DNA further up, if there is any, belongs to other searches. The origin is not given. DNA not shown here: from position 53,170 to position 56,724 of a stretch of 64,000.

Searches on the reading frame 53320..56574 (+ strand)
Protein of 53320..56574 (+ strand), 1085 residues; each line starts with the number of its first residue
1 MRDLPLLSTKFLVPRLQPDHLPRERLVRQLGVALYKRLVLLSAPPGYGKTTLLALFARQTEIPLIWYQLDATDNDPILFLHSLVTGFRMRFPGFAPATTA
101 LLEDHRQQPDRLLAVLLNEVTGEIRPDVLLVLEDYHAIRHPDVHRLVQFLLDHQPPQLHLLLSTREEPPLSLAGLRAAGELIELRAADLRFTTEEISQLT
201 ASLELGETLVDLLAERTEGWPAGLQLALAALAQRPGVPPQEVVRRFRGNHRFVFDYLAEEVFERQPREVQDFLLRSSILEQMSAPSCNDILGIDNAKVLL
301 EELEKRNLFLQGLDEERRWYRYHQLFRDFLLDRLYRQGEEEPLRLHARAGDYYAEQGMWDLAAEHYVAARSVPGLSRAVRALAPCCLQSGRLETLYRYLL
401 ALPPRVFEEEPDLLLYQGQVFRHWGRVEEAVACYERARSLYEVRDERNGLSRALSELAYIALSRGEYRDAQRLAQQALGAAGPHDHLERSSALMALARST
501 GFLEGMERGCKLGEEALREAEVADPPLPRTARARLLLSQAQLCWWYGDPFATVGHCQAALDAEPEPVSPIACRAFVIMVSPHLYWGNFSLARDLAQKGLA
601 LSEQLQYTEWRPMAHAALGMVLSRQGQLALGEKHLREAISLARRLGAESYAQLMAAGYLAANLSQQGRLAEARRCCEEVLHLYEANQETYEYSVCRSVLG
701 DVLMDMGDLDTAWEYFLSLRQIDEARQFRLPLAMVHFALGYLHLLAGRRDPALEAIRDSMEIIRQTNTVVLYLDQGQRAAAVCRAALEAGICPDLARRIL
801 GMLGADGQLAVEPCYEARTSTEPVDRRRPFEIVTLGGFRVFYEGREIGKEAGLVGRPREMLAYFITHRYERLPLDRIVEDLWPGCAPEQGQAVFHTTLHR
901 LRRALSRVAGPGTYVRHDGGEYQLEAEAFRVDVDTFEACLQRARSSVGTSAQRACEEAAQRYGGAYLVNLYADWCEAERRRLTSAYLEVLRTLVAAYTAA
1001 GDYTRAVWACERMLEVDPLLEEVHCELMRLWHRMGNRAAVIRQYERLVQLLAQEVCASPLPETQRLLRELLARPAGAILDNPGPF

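Call 88: search_protein_families(library=pfam, proteins=[window:53320-56574:+], max_evalue=0.00001)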
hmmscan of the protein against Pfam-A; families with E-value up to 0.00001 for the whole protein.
window:53320-56574:+ (1085 aa): 9 families
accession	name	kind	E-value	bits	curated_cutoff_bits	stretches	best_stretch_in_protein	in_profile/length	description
PF13424.12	TPR_12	-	8.3e-22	77.6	30.1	2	415-479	7-73/77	Tetratricopeptide repeat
PF03704.23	BTAD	-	1.5e-19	71.2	22.1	1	931-1071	1-146/146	Bacterial transcriptional activator domain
PF17874.7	TPR_MalT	-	6.8e-16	58.9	45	2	585-770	14-198/336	MalT-like TPR region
PF07719.23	TPR_2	-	1.2e-13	50.4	27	0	658-685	6-33/34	Tetratricopeptide repeat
PF00515.34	TPR_1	-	1.3e-13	50.5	27.8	0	412-440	2-30/34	Tetratricopeptide repeat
PF13374.12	TPR_10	-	1.6e-09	37.9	27.5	0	654-684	3-33/42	Tetratricopeptide repeat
PF13181.12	TPR_8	-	1.9e-08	34.2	25.7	0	418-437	8-27/34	Tetratricopeptide repeat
PF13191.12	AAA_16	-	3.6e-06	28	32.6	1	23-162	5-166/167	AAA ATPase domain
PF13401.12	AAA_22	-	5.4e-06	27.2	27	0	36-150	5-108/130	AAA domain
